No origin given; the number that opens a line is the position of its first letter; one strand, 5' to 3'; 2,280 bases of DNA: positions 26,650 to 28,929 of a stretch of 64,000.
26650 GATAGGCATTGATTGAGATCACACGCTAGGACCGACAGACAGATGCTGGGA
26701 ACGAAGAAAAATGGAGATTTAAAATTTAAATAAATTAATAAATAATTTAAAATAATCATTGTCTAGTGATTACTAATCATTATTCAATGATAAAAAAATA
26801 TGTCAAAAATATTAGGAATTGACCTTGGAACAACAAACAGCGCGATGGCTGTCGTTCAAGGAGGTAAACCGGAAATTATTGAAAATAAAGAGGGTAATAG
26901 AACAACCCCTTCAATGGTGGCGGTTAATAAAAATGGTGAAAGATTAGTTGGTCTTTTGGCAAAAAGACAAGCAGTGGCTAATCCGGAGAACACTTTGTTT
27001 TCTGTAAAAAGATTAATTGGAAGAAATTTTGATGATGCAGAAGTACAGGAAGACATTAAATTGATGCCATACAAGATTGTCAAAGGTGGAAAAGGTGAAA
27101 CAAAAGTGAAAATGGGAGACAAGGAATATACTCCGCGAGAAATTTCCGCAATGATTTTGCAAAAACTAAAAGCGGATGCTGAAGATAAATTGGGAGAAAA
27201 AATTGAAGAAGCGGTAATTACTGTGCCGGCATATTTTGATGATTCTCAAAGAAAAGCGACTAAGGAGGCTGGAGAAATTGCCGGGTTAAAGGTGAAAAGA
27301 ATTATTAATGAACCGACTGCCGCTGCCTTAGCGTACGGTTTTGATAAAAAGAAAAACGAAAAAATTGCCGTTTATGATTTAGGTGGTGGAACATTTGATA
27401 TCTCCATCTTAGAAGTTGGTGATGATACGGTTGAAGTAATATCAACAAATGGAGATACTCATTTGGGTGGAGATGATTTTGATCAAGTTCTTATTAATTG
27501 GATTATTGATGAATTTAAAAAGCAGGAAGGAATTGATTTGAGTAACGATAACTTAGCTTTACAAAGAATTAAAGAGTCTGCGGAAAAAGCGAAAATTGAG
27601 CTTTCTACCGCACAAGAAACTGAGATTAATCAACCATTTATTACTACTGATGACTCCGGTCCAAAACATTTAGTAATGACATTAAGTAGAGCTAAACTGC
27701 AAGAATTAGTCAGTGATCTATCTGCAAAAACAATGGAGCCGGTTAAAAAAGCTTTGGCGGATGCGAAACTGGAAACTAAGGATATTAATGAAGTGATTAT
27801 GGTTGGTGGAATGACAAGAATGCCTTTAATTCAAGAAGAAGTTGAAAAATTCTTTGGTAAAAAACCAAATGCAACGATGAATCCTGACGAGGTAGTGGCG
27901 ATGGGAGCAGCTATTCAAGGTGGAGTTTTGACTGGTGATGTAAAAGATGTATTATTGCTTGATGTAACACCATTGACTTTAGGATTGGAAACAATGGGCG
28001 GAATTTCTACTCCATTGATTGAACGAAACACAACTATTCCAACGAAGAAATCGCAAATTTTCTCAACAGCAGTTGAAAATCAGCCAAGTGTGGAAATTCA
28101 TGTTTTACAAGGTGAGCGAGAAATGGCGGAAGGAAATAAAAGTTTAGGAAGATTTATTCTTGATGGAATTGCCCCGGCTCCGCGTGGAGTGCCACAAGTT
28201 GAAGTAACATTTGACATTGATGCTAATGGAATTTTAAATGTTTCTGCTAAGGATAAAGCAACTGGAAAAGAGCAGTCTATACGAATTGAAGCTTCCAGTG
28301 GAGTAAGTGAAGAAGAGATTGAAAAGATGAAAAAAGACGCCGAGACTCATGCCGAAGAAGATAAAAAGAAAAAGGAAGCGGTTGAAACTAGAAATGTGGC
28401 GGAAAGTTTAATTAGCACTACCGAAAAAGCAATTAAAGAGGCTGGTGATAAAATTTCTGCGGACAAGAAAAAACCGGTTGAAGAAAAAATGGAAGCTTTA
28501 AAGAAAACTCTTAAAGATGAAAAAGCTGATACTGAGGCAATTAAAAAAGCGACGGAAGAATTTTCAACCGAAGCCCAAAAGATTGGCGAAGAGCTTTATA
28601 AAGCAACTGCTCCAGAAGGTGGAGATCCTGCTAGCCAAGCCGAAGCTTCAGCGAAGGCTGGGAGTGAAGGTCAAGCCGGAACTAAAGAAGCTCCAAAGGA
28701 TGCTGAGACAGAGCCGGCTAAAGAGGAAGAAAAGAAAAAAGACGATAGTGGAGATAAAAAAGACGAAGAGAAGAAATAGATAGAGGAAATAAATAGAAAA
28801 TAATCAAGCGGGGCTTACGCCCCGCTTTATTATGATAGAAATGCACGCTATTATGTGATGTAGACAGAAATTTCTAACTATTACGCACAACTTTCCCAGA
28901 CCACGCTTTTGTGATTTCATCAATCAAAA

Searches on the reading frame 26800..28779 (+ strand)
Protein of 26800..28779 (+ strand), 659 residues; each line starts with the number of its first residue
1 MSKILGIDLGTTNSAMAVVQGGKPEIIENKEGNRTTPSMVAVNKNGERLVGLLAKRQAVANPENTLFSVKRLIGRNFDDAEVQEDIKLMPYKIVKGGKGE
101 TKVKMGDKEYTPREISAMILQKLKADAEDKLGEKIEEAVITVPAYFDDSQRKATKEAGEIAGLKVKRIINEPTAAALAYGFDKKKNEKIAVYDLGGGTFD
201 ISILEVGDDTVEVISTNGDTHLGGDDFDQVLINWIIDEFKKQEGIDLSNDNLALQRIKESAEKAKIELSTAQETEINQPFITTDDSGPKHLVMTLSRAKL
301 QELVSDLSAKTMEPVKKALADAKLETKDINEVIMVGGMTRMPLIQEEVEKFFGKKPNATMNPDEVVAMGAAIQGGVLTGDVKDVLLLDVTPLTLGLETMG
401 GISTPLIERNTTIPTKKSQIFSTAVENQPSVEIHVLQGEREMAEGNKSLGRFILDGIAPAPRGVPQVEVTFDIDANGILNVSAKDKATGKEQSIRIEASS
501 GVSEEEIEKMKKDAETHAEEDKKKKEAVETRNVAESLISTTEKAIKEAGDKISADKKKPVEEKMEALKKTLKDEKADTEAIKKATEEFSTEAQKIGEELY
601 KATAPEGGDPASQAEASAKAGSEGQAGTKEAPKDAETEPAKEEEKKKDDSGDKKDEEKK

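Call 47: search_protein_families(library=pfam, proteins=[window:26800-28779:+], max_evalue=0.00001)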
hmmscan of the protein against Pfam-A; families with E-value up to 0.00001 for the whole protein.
window:26800-28779:+ (659 aa): 2 families
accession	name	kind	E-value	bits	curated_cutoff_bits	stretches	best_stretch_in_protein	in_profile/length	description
PF00012.26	HSP70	-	7.4e-259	860.4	20.6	1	4-600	1-598/599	Hsp70 protein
PF06723.19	MreB_Mbl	-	9.8e-16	57.9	27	1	117-371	75-316/327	MreB/Mbl protein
